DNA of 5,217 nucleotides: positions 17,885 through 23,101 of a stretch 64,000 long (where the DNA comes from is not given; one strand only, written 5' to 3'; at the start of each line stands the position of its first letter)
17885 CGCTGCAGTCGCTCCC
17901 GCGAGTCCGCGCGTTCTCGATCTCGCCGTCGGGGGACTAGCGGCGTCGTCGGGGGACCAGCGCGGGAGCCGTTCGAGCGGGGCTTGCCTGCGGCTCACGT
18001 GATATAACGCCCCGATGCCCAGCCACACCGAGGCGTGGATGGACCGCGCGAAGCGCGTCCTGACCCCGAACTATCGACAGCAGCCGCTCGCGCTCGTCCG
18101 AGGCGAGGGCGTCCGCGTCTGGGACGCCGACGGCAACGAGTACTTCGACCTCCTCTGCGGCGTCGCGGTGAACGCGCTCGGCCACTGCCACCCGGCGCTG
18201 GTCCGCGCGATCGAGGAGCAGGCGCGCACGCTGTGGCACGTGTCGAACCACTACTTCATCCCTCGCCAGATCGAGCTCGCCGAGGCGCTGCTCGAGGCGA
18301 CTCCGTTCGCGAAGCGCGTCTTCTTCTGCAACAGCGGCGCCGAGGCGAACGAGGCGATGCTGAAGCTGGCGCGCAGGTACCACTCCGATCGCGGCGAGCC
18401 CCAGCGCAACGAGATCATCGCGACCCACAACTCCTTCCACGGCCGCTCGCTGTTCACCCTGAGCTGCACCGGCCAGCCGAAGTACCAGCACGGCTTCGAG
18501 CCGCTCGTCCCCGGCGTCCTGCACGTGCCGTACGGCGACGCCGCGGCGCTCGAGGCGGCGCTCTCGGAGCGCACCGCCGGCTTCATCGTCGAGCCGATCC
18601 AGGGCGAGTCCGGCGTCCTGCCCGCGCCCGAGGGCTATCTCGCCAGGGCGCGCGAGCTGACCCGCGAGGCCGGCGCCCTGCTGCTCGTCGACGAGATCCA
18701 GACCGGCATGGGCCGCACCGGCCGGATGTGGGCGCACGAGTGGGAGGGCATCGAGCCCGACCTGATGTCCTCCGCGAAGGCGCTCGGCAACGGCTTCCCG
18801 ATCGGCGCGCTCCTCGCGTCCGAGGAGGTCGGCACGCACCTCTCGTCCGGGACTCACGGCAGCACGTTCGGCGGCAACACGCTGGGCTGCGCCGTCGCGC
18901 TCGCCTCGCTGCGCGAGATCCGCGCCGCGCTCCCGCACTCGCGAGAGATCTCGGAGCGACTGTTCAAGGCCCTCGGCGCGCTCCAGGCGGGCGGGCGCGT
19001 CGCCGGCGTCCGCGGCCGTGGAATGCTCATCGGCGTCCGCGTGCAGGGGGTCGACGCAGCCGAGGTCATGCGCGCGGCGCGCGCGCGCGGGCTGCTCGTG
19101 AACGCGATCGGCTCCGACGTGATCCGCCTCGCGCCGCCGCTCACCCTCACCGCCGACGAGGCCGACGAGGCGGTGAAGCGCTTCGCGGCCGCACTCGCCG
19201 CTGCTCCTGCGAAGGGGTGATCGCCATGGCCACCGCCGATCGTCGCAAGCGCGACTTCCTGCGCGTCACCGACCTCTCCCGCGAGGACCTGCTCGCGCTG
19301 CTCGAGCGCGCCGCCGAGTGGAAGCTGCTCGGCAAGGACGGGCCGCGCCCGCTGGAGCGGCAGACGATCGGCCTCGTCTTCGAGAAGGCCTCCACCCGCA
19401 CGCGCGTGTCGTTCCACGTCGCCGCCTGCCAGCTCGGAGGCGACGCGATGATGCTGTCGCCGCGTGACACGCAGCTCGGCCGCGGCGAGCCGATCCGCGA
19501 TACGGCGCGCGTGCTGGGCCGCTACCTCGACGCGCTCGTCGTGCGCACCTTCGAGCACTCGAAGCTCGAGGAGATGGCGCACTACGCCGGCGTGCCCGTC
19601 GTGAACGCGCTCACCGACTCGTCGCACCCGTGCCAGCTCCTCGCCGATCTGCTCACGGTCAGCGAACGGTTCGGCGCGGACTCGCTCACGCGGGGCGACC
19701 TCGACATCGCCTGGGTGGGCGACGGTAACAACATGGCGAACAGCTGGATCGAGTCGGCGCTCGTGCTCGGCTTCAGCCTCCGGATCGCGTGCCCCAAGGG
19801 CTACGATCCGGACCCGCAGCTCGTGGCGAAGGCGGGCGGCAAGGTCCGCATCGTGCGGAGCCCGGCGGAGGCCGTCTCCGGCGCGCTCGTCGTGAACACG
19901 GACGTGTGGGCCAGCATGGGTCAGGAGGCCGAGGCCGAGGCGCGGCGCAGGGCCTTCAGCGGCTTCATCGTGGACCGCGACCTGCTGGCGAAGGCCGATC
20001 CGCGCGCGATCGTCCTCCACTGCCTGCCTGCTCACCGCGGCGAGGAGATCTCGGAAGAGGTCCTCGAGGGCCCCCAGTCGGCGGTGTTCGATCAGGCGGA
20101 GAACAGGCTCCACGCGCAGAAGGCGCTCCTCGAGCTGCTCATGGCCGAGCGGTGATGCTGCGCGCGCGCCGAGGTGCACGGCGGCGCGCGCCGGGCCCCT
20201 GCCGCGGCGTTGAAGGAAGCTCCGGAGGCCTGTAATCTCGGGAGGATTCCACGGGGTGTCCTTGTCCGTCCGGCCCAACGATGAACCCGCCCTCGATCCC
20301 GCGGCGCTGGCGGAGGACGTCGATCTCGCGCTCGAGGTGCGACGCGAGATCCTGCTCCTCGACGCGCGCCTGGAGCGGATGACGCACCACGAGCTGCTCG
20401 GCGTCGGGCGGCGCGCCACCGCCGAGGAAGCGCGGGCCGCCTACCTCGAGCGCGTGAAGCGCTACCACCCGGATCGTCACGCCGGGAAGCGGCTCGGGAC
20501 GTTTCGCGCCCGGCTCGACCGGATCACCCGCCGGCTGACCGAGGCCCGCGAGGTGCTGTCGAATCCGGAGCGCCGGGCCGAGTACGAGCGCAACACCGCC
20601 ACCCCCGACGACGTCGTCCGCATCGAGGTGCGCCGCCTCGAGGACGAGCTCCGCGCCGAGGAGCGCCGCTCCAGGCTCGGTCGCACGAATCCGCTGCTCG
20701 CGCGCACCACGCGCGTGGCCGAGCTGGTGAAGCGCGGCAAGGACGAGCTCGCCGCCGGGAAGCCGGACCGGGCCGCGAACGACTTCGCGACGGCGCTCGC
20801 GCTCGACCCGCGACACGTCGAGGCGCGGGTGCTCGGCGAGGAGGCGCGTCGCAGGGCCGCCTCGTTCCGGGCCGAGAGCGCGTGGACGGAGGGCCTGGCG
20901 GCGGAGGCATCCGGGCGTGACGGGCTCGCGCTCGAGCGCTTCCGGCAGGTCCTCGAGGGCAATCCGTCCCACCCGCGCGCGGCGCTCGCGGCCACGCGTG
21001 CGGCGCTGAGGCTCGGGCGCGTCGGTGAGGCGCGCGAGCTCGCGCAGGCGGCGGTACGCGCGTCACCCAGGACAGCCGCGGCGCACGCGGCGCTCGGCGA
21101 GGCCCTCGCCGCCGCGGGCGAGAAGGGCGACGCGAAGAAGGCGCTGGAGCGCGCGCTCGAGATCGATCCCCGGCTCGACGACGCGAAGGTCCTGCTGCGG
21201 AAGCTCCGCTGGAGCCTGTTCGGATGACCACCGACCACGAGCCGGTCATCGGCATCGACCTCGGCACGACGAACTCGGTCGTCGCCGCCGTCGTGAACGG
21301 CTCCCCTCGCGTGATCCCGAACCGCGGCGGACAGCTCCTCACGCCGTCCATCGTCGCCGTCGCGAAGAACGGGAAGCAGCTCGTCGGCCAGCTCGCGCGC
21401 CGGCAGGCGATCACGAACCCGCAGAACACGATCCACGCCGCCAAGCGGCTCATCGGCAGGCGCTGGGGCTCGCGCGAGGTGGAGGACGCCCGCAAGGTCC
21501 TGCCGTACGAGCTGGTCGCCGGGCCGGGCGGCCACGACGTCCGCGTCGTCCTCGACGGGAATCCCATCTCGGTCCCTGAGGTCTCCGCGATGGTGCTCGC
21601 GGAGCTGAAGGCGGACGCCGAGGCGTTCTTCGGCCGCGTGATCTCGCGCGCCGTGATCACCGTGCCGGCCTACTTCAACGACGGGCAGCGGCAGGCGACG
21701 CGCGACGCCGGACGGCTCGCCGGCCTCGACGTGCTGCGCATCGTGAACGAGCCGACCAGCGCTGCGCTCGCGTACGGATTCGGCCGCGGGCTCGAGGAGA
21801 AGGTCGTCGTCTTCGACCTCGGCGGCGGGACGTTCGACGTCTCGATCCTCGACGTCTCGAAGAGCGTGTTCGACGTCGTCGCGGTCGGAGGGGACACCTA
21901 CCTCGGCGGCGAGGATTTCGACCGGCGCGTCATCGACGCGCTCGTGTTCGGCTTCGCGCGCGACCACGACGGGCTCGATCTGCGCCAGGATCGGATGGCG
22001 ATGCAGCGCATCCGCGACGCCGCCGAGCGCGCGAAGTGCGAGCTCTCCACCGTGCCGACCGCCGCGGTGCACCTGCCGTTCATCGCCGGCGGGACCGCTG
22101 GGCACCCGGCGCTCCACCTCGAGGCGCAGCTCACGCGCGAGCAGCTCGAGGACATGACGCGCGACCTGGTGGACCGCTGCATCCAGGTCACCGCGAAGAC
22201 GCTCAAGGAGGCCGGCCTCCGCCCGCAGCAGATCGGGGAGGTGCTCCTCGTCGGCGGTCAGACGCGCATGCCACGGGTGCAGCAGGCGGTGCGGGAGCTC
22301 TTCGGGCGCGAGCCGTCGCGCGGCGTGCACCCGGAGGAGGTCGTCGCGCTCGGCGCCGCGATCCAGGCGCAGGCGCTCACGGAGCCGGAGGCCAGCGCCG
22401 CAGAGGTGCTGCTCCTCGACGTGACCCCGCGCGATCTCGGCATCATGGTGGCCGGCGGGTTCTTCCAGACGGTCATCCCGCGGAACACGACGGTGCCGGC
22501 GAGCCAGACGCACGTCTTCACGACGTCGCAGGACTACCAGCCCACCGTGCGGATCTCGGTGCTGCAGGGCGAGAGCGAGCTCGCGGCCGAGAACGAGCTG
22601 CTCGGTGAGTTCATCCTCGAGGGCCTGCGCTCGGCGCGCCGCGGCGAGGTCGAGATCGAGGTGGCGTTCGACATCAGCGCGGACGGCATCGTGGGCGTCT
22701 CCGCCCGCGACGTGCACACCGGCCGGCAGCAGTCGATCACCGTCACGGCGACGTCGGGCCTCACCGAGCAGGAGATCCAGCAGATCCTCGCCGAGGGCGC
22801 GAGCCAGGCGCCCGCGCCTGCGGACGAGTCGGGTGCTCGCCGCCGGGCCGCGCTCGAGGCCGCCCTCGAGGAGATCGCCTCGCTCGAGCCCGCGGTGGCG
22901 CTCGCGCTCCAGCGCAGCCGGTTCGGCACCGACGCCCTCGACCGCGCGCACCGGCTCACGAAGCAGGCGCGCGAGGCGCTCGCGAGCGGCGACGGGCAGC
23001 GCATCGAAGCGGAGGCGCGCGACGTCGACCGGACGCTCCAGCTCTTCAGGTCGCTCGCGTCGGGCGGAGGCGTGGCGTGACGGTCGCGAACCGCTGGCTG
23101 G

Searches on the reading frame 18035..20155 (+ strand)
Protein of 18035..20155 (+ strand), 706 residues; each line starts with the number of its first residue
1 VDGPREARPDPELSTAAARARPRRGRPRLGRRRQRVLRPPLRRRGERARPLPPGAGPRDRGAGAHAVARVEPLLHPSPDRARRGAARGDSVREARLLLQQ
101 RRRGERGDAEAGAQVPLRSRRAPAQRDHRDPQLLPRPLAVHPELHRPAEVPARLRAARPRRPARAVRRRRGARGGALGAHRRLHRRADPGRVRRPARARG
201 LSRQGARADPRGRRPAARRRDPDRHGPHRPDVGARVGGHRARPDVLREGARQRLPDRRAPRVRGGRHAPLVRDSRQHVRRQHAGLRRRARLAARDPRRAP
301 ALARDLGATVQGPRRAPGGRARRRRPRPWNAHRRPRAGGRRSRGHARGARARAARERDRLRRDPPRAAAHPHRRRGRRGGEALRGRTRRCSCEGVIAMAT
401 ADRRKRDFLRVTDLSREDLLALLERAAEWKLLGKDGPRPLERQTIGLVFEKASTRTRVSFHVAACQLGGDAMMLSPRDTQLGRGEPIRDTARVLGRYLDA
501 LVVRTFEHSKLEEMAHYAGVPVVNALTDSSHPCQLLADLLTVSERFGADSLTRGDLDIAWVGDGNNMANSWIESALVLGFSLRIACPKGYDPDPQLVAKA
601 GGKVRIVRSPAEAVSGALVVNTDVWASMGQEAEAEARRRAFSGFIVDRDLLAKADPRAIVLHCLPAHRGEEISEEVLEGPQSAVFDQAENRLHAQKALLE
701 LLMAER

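Call 51: search_protein_families(library=pfam, proteins=[window:18035-20155:+], max_evalue=0.00001)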
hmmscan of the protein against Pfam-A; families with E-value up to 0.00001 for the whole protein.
window:18035-20155:+ (706 aa): 2 families
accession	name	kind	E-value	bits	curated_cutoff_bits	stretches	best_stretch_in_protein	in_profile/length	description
PF00185.30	OTCace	-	2.5e-52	177.5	29.4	1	555-701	2-156/157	Aspartate/ornithine carbamoyltransferase, Asp/Orn binding domain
PF02729.26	OTCace_N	-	1.7e-46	158.5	29.9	1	406-544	1-148/148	Aspartate/ornithine carbamoyltransferase, carbamoyl-P binding domain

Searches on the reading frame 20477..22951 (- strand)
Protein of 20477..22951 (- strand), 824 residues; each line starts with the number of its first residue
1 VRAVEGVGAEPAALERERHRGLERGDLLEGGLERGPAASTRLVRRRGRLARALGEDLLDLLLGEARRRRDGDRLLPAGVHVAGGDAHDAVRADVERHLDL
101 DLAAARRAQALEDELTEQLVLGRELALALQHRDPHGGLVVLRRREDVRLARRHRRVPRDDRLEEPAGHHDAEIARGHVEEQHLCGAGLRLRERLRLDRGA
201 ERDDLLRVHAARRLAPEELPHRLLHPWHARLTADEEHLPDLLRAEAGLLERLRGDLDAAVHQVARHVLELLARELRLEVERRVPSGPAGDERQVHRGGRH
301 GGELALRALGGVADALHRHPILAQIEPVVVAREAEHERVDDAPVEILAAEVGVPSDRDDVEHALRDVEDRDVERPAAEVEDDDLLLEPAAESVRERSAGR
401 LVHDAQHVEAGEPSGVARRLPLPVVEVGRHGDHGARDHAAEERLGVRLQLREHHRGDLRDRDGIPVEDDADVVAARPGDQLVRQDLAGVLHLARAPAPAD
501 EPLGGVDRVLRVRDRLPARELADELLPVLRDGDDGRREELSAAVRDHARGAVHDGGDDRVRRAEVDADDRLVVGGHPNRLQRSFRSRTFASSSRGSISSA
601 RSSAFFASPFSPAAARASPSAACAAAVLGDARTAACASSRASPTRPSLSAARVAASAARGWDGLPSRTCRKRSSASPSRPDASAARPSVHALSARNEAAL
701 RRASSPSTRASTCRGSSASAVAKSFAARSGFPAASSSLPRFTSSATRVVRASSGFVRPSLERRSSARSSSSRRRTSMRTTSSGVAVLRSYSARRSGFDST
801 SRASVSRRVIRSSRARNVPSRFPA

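Call 51: search_protein_families(library=pfam, proteins=[window:20477-22951:-], max_evalue=0.00001)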
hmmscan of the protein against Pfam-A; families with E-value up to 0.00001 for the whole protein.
window:20477-22951:- (824 aa): 1 family
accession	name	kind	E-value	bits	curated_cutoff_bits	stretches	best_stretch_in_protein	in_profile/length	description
PF10712.14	NAD-GH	-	5.2e-120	402.1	22.8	1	48-569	57-573/576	NAD-specific glutamate dehydrogenase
